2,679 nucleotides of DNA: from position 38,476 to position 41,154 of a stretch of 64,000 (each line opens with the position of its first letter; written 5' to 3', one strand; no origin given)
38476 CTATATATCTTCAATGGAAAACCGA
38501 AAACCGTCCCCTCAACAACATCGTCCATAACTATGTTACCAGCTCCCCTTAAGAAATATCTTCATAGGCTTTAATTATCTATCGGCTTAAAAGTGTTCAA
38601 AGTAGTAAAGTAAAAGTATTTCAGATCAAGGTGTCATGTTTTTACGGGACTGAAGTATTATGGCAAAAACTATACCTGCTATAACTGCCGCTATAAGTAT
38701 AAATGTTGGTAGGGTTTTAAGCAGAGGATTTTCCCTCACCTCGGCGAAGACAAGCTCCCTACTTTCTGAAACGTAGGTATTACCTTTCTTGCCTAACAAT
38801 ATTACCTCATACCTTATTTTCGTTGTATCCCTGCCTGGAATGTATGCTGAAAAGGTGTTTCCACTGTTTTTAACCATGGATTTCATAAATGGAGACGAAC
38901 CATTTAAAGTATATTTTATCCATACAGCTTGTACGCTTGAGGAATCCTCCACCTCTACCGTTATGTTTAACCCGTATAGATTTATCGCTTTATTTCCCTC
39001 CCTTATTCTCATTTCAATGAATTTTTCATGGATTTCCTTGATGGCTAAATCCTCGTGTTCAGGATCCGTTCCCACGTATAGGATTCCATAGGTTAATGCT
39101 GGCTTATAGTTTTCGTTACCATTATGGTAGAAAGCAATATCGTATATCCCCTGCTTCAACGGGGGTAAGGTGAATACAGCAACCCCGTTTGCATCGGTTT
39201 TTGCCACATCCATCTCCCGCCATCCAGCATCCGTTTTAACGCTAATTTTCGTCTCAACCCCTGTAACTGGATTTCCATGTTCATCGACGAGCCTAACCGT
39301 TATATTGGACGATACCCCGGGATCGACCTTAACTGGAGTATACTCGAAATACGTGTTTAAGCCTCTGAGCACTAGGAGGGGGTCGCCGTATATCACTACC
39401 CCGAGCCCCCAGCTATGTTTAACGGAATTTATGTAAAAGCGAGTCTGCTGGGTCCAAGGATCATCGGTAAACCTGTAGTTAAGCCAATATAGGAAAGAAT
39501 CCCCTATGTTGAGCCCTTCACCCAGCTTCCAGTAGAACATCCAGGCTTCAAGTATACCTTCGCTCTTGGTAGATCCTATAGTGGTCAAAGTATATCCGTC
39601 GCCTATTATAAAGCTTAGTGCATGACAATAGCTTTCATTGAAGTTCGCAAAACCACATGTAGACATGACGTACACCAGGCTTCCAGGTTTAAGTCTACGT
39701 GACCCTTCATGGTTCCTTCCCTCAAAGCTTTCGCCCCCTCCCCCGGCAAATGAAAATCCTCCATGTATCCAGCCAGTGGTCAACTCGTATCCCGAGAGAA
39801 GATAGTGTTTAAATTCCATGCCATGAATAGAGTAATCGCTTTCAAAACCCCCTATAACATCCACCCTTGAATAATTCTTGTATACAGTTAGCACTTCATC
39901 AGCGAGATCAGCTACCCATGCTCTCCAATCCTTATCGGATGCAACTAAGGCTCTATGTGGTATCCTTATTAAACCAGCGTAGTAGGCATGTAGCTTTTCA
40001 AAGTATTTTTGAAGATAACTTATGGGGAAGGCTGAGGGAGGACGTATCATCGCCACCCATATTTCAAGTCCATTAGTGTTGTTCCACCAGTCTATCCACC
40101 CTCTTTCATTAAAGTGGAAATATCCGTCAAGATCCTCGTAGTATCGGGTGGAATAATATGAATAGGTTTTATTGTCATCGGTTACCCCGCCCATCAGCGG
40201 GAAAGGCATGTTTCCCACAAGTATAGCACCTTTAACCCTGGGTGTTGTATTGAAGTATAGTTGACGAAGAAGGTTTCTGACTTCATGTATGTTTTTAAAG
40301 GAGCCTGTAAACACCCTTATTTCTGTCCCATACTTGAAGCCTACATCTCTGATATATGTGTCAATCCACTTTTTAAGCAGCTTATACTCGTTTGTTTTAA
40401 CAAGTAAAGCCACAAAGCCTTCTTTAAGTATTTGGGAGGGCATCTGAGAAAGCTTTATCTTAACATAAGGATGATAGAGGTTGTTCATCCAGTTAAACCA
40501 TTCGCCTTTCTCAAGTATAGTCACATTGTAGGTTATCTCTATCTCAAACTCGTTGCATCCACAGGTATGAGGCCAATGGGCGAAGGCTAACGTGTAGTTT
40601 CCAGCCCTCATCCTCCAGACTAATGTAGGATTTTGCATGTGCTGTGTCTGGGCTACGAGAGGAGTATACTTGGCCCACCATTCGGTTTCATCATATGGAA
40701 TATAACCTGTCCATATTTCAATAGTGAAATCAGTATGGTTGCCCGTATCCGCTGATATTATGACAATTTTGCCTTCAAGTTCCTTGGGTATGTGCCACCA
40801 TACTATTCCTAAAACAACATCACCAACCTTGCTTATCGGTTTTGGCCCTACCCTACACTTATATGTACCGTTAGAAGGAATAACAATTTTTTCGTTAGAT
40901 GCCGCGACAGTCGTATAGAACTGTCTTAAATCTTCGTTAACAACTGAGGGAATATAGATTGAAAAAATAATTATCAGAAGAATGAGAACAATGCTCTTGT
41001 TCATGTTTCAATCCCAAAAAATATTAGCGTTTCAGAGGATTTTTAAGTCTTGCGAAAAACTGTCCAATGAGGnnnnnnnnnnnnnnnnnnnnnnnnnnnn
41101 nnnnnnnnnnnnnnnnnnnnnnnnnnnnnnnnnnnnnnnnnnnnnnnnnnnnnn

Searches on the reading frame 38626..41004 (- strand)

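Call 5: search_protein_families(library=pfam, proteins=[window:38626-41004:-], max_evalue=0.01)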
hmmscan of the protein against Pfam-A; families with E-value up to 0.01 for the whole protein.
window:38626-41004:- (792 aa): 4 families
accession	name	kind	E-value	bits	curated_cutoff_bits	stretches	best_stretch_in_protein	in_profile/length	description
PF02369.22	Big_1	-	3.1e-06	27.6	34.9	1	566-629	19-82/93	Bacterial Ig-like domain (group 1)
PF09134.16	Invasin_D3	-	2.5e-05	25.1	33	1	563-631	18-86/98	Invasin, domain 3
PF16640.11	Big_3_5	-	0.0073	17.3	35.5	0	557-635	5-77/88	Bacterial Ig-like domain (group 3)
PF17789.7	MG4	-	0.0089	16.7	24.7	0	553-613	3-60/95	Macroglobulin domain MG4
